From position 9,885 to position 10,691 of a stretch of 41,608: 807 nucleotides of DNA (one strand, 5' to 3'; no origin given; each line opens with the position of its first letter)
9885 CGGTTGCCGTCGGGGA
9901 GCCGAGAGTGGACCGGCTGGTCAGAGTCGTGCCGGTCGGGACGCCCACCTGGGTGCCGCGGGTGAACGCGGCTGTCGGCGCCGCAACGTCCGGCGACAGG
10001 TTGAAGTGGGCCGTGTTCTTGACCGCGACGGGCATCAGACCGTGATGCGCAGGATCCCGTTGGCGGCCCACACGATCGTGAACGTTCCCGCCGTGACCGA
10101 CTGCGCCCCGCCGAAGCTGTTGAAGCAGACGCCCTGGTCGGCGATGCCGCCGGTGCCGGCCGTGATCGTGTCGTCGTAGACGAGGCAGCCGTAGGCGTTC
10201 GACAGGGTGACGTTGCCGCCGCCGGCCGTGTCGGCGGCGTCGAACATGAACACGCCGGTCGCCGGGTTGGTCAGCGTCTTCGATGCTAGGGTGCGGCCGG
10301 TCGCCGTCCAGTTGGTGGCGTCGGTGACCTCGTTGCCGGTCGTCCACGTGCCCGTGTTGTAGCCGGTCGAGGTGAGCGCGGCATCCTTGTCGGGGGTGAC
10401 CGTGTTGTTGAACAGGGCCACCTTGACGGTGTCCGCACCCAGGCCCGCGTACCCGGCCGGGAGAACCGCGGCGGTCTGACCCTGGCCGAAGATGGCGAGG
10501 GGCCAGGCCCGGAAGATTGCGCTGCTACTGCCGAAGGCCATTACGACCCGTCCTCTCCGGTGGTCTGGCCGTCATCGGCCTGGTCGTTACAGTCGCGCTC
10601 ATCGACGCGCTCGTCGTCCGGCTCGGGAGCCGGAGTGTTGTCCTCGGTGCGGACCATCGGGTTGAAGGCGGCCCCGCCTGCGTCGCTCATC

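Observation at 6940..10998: Fibre, beta-helix and DUF4082-like genes sit inside the head-to-neck module, while the tail-tip module is minimal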

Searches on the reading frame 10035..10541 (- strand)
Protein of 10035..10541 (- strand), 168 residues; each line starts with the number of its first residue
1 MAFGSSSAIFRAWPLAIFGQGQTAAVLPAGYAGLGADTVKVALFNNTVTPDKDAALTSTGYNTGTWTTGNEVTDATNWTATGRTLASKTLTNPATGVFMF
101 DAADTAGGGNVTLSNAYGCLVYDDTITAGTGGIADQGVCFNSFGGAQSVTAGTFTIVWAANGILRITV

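Call 10: search_protein_families(library=pfam, proteins=[window:10035-10541:-], max_evalue=0.1)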
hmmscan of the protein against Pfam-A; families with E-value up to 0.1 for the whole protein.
window:10035-10541:- (168 aa): 0 families

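Call 11: search_protein_families(library=phrogs, proteins=[window:10035-10541:-], max_evalue=0.01)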
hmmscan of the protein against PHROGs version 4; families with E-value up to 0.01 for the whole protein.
window:10035-10541:- (168 aa): 1 family
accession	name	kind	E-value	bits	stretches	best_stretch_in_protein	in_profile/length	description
phrog_644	-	unknown function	0.00093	20.1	1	29-168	18-144/174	-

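Call 25: search_solved_structures(query=window:10035-10541:-, max_evalue=1)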
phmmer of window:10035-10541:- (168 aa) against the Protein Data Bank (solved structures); distinct sequences matched with E-value up to 1: 1.
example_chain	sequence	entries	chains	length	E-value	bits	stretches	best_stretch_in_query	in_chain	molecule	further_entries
7ezv_N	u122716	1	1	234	0.49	13.6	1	11-71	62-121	836L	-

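Call 29: find_homologous_proteins(query=window:10035-10541:-, max_evalue=0.001)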
Query window:10035-10541:- (168 aa): 1970 proteins with E <= 0.001 among 2229 candidates; the best 120 are listed.
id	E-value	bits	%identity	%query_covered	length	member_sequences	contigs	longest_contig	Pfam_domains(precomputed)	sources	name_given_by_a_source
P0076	1.5e-94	332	91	100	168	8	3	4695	-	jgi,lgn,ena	jgi:hypothetical protein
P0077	1.2e-93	330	94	100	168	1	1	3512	-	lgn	-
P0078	6.3e-92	324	90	100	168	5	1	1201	-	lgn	-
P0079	6.7e-92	324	90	100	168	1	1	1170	-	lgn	-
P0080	6.8e-92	324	90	100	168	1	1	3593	-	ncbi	-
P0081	7.3e-91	320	90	100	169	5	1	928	-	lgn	-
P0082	1.5e-90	319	88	100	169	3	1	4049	-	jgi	jgi:hypothetical protein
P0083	6.5e-90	317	88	100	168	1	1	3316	-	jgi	jgi:hypothetical protein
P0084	1.9e-89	316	88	100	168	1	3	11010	-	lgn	-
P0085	1.3e-88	313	88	100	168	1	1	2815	-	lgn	-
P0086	3.4e-88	312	88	100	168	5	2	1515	-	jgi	-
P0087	3.4e-88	312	88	100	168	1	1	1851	-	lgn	-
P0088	8.9e-88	310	86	100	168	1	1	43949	-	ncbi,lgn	-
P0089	2.5e-86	306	87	98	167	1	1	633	-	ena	-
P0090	6.0e-86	304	88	98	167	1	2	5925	-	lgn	-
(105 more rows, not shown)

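Call 30: search_dna_similar(query=window:10035-10541:-, collection=phages, mode=protein, max_rows=40, max_evalue=0.001, rows=spread)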
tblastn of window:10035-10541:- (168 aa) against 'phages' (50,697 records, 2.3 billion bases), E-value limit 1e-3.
Records with a match: 9; places in all: 9; records where one place covers at least 80% of the query: 8.
Best place of each record, by identity: <60% 9.
By first word of the organism name: Gordonia 8; Satellite 1.
By host as written in the record: Gordonia terrae 3612 8; Streptomyces mirabilis NRRL B-2400 1.
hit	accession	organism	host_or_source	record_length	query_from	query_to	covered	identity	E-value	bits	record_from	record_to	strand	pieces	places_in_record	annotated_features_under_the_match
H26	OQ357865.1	Satellite phage MiniFlayer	Streptomyces mirabilis NRRL B-2400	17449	34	168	80%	37.2%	3e-8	57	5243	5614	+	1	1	6: hypothetical protein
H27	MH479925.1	Gordonia phage Ronaldo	Gordonia terrae 3612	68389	34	168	80%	37.2%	2e-7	55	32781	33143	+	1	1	61: hypothetical protein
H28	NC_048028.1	Gordonia phage Ronaldo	Gordonia terrae 3612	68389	34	168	80%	37.2%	2e-7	55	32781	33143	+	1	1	61: hypothetical protein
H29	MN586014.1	Gordonia phage Keelan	Gordonia terrae 3612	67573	34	168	80%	36.8%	2e-7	56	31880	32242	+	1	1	56: hypothetical protein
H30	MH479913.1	Gordonia phage Fryberger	Gordonia terrae 3612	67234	34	168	80%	36.5%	4e-7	54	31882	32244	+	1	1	58: hypothetical protein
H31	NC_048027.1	Gordonia phage Fryberger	Gordonia terrae 3612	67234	34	168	80%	36.5%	4e-7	54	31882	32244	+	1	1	58: hypothetical protein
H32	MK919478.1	Gordonia phage Ziko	Gordonia terrae 3612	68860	34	168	80%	36.5%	4e-7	54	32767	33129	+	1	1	61: hypothetical protein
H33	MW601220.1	Gordonia phage Guey18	Gordonia terrae 3612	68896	34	168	80%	30.9%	2e-5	49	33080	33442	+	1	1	63: hypothetical protein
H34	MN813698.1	Gordonia phage Volt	Gordonia terrae 3612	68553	71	168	58%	40.0%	2e-5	49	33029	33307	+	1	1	61: hypothetical protein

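Call 32: get_annotated_region(hit=H26, flank=9000)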
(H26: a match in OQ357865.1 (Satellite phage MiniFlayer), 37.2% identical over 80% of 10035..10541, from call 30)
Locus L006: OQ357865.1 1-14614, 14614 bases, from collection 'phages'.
description: Satellite phage MiniFlayer, complete genome.
organism: Satellite phage MiniFlayer (NCBI taxid 3025494)
taxonomy: Viruses; Duplodnaviria; Heunggongvirae; Uroviricota; Caudoviricetes
host: Streptomyces mirabilis NRRL B-2400; source: soil; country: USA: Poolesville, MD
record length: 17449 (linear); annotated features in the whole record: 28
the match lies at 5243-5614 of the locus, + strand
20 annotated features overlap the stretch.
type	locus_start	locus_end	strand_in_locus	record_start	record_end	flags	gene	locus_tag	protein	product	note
repeat_region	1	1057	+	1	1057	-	-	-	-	-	right and left terminal repeats are identical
CDS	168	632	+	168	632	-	1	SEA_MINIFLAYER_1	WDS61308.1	terminase small subunit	-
CDS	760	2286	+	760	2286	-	2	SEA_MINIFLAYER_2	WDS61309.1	terminase large subunit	-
CDS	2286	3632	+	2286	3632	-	3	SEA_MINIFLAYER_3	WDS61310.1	portal protein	-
CDS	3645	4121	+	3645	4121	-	4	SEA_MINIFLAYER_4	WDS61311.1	scaffolding protein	-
CDS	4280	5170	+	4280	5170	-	5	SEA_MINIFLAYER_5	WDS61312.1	major capsid protein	-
CDS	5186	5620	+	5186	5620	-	6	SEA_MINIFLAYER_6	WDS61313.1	hypothetical protein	-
CDS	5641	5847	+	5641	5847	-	7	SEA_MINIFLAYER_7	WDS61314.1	hypothetical protein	-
CDS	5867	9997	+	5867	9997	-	8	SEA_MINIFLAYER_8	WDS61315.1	hypothetical protein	-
CDS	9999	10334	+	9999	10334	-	9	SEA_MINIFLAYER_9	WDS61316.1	tail fiber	-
CDS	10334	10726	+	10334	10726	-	10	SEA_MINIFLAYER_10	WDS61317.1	head-to-tail adaptor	-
CDS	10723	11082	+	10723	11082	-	11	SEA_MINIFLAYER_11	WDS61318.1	hypothetical protein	-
CDS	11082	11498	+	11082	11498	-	12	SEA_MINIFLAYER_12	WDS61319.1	hypothetical protein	-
CDS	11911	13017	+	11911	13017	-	13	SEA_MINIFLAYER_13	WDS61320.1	hypothetical protein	-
CDS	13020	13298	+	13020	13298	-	14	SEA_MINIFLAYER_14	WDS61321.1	HNH endonuclease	-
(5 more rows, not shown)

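Call 33: get_annotated_region(hit=H27, flank=9000)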
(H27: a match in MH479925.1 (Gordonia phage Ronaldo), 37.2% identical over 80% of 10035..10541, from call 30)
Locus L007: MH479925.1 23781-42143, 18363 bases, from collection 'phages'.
description: Gordonia phage Ronaldo, complete genome.
organism: Gordonia phage Ronaldo (NCBI taxid 2250397)
taxonomy: Viruses; Duplodnaviria; Heunggongvirae; Uroviricota; Caudoviricetes; Ronaldovirus; Ronaldovirus ronaldo
host: Gordonia terrae 3612; source: soil; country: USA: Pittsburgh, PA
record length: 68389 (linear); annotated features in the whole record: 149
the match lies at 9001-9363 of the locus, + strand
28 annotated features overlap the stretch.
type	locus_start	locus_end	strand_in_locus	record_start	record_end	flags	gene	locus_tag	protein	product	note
CDS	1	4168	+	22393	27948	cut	54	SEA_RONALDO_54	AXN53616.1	tape measure protein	-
CDS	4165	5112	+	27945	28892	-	55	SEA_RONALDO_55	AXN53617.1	minor tail protein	-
CDS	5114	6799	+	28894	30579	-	56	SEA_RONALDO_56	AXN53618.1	minor tail protein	-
CDS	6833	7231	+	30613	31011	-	57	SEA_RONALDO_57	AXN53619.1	hypothetical protein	-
CDS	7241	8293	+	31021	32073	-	58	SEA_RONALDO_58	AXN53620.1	hypothetical protein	-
CDS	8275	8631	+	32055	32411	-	59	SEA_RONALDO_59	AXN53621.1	hypothetical protein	-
CDS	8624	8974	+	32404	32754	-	60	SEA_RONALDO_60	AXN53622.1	hypothetical protein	-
CDS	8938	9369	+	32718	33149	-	61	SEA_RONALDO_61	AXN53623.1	hypothetical protein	-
CDS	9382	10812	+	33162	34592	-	62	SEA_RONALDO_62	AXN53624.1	hypothetical protein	-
CDS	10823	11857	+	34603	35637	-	63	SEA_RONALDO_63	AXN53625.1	lysin A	-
CDS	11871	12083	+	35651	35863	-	64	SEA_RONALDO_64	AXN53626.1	hypothetical protein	-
CDS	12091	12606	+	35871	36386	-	65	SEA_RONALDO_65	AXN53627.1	hypothetical protein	-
CDS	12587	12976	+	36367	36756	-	66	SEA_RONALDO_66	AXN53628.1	hypothetical protein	-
CDS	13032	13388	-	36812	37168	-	67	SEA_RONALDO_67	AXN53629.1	Lsr2-like DNA bridging protein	Lsr2 DNA bridging protein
CDS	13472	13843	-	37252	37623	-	68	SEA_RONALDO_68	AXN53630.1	hypothetical protein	-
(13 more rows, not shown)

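Call 35: find_encoding_contigs(protein=P0088, flank=10000, max_places=1)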
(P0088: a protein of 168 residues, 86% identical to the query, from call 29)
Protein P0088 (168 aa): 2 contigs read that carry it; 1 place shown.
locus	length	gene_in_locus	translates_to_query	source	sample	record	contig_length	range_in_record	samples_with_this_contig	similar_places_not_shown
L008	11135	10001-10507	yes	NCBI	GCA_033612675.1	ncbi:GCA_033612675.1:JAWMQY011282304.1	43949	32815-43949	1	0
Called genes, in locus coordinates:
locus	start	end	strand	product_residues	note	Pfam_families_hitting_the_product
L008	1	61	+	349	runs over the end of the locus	-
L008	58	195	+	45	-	-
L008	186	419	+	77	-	-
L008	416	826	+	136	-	PF19730:DUF6221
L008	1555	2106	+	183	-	-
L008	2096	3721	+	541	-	-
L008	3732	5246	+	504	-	PF05133:SPP1_portal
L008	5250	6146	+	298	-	PF25310:VG15 (weak)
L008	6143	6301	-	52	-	-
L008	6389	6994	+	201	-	-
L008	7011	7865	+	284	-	PF25209:Phage_capsid_4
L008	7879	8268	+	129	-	-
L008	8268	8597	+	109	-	-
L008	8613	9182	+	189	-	-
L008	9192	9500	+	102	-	-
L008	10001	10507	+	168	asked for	-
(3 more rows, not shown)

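Call 46: find_related_loci(query=window:10035-10541:-, collection=viral_contigs, flank=10000)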
Query window:10035-10541:- (168 aa) in viral_contigs; peptide patterns used: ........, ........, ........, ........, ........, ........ (x = any residue, [..] = any of these).
123 stretches matched a pattern; 111 encode a relative of the query (tblastn E <= 1e-3); the best 80 are kept; 80 distinct loci.
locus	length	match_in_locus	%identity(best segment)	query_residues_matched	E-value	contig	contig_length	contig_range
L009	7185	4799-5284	83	7-168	2e-84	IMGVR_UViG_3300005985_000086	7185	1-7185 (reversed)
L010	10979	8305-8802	79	1-167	6e-81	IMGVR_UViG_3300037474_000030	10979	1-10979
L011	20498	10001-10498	77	1-167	2e-78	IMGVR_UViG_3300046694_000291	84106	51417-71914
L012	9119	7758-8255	77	1-167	2e-78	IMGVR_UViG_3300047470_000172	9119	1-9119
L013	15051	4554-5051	74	1-168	2e-75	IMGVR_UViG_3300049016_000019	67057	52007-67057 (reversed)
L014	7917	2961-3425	74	5-167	4e-71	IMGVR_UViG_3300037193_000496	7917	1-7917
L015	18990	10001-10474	72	1-167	4e-68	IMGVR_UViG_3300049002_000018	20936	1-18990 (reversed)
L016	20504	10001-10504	66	5-168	2e-67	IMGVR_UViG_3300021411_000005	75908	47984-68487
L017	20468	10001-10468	68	5-168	3e-66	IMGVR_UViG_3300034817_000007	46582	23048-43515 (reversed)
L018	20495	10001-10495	66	5-168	2e-66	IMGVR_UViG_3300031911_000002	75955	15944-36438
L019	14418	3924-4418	65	5-168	8e-66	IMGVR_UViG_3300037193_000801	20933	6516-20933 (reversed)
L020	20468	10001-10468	68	5-168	6e-66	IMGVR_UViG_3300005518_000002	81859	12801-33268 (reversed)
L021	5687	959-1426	66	5-168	9e-65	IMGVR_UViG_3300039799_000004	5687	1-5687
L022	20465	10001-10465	68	5-167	1e-64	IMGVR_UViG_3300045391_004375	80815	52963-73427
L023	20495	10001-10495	66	5-168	2e-64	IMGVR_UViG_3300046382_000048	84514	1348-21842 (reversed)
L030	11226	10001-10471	64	5-168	7e-61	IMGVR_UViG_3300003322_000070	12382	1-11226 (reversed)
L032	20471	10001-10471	65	5-168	4e-61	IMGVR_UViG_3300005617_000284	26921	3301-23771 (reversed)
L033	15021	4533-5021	62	1-168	4e-61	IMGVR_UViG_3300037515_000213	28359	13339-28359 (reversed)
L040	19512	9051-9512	63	5-167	2e-59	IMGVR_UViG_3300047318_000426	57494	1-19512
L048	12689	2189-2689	61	5-168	9e-54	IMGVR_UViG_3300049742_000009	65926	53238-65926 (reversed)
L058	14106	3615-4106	60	1-164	8e-51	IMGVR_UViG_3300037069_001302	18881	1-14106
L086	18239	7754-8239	51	1-167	3e-40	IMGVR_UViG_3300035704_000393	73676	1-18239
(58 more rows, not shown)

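Call 52: find_homologous_proteins(query=L006:5186-5620:+, max_evalue=0.001)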
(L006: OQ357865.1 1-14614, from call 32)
Query L006:5186-5620:+ (144 aa): 7984 proteins with E <= 0.001 among 8000 candidates; the best 120 are listed.
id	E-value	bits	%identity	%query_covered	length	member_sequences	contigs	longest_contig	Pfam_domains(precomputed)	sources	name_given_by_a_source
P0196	7.1e-86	303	100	100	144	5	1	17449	-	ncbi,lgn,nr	ncbi:hypothetical protein SEA_MINIFLAYER_6 [Satellite phage MiniFlayer]|nr:hypothetical protein SEA_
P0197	7.3e-85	300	99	100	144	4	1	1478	-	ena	-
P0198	2.3e-80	285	93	100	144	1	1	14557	-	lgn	-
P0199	2.8e-80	285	93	100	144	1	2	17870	-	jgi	jgi:hypothetical protein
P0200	6.1e-80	284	92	100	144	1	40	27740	-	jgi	jgi:hypothetical protein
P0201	6.1e-79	281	92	100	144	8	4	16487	-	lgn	-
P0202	1.6e-69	250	85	100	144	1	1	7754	-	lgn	-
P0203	6.1e-67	242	78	100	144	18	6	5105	-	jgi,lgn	jgi:hypothetical protein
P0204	6.2e-67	242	78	100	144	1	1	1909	-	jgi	jgi:hypothetical protein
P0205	1.7e-66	240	78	100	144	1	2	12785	-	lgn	-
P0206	5.3e-66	239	78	100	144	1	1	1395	-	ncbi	-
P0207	5.9e-66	239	78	100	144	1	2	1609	-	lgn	-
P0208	7.4e-66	238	78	100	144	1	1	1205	-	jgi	jgi:hypothetical protein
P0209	9.2e-66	238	79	100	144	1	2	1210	-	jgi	jgi:hypothetical protein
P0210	2.3e-65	237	78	100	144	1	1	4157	-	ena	-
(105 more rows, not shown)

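Call 61: predict_structure(alignment_id=A2)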
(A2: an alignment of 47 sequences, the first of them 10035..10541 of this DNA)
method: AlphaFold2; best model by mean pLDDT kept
length: 168 residues; sequences in the alignment: 47
mean_pLDDT: 67.1   pTM: 0.70
mean pLDDT of the five models: 67.1, 66.2, 59.0, 58.6, 55.4
residues with pLDDT >= 90: 0; 70-90: 85; 50-70: 53; < 50: 30
segments of 3 or more residues with pLDDT < 50: 1-4, 20-35, 57-59, 128-134
pLDDT, mean of each block of 10 residues (from residue 1): 59 58 39 56 80 58 61 81 75 63 72 87 59 57 86 81 71
secondary structure, 60 per line:
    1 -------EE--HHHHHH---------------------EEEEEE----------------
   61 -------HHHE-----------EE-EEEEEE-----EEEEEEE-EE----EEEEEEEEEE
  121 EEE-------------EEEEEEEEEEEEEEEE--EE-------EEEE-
elements in order: H12-17 E39-44 E86-91 E97-103 E111-123 E137-152 E164-167

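Call 64: fold_search(model_id=the predicted structure, library=pdb)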
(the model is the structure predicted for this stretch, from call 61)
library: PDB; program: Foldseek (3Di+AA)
matches with E <= 10: 85; with E <= 0.001: 0
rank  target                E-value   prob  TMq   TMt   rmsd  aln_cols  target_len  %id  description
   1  9d93_Ra               9.8e-02  0.92  0.34  0.52   3.4        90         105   16  Mycobacteriophage Bxb1 tail tip - Composite map and model (released 2024-09-25)
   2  9c39_K                1.1e-01  0.63  0.30  0.42   6.7       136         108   12  Bacteriophage Sf14 neck C6 reconstruction (released 2025-02-05)
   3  2o3o_B                1.1e+00  0.02  0.11  0.08  11.2        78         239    9  Crystal Structure of the sensor histidine kinase regulator YycI from Bacillus subtitlis (released 2007-04-10)
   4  5dz8_B                1.7e+00  0.01  0.09  0.10  15.9        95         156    8  Streptococcus agalactiae AgI/II polypeptide BspA variable (V) domain (released 2016-06-22)
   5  8j0s_C                2.1e+00  0.01  0.08  0.03  12.9        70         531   11  Cryo-EM structure of Mycobacterium tuberculosis ATP synthase in complex with bedaquiline(BDQ) (released 2024-05-22)
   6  9hz7_M                2.2e+00  0.01  0.12  0.13  14.0       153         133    7  Agrobacterium phage 7-7-1 tail (released 2025-12-10)
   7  9vkq_B                2.8e+00  0.01  0.08  0.04  12.4        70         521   11  Cryo-EM structure of F-ATP synthase from Mycobacteroides abscessus (Rotational State 2) (released 2026-01-14)
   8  8j0t_C                3.2e+00  0.01  0.08  0.04  12.7        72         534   11  Cryo-EM structure of Mycobacterium tuberculosis ATP synthase in the apo-form (released 2024-05-22)
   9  2o3o_A                3.6e+00  0.01  0.10  0.08  11.6        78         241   10  Crystal Structure of the sensor histidine kinase regulator YycI from Bacillus subtitlis (released 2007-04-10)
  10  4v15_B                4.0e+00  0.01  0.09  0.05  14.3        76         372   21  Crystal structure of D-threonine aldolase from Alcaligenes xylosoxidans (released 2015-03-25)
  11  9vkr_C                4.5e+00  0.01  0.11  0.05  14.8        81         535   10  Cryo-EM structure of F-ATP synthase from Mycobacteroides abscessus (Rotational State 3) (released 2026-01-14)
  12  7njl_A                4.5e+00  0.01  0.08  0.04  13.0        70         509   11  Mycobacterium smegmatis ATP synthase state 1b (released 2021-10-27)
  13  8jr0_C                4.5e+00  0.01  0.08  0.04  12.9        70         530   11  Cryo-EM structure of Mycobacterium tuberculosis ATP synthase in complex with TBAJ-587 (released 2024-05-01)
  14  7cfd_F                4.5e+00  0.01  0.11  0.10  17.7       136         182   10  Drosophila melanogaster Krimper eTud2-AubR15me2 complex (released 2021-06-02)
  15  9vkp_B                4.8e+00  0.01  0.10  0.05  14.7        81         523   10  Cryo-EM structure of F-ATP synthase from Mycobacteroides abscessus (Rotational State 1) (released 2026-01-14)
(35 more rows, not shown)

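Call 68: search_solved_structures(query=A2, max_evalue=10, show_alignments=2)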
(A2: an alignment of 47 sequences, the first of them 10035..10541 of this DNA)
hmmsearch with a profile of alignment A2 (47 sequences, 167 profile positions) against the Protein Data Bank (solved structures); distinct sequences matched with E-value up to 10: 1.
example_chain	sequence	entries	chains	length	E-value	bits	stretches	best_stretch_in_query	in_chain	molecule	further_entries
6aem_A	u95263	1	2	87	0.077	16.3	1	22-95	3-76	PKD domain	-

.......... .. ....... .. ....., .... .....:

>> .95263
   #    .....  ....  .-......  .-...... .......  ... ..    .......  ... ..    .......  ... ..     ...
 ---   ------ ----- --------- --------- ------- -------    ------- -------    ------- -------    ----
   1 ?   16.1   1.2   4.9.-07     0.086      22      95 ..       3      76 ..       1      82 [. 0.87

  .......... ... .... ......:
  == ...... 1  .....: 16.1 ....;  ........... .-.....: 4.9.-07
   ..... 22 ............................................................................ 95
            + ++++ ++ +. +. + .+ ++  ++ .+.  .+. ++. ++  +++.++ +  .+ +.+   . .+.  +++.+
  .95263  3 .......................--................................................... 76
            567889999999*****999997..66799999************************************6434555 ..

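Call 69: search_protein_families(library=phrogs, proteins=[L006:5186-5620:+, L007:8938-9369:+, L017:7328-8092:+, L017:8102-8578:+, L017:8582-9388:+, L017:6418-6954:+, L007:9382-10812:+], max_evalue=0.01)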
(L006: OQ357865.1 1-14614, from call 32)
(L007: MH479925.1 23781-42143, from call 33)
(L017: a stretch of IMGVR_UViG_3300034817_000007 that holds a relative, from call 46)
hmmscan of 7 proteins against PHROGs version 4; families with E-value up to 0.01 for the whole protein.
L006:5186-5620:+ (144 aa): 2 families
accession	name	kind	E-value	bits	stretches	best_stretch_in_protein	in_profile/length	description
phrog_644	-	unknown function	2.4e-44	152.3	1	1-143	4-144/174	-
phrog_26662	-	unknown function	2.4e-05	25.3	1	24-106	29-114/151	-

L007:8938-9369:+ (143 aa): 1 family
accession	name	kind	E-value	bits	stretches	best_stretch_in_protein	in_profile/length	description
phrog_644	-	unknown function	3.1e-31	109.5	1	1-142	1-144/174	-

L017:7328-8092:+ (254 aa): 0 families

L017:8102-8578:+ (158 aa): 0 families

L017:8582-9388:+ (268 aa): 0 families

L017:6418-6954:+ (178 aa): 2 families
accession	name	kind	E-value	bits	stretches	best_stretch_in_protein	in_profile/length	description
phrog_442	-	connector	4.5e-23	82.9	1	4-174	87-262/270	head-tail adaptor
phrog_2377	-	connector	0.0035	18.2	1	3-172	2-171/184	head-tail adaptor Ad1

L007:9382-10812:+ (476 aa): 2 families
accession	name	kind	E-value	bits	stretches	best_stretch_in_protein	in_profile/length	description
phrog_7114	-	tail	2.7e-41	143.1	1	36-476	60-420/421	minor tail protein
phrog_553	-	tail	2.4e-09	37.6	1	156-476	26-311/512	minor tail protein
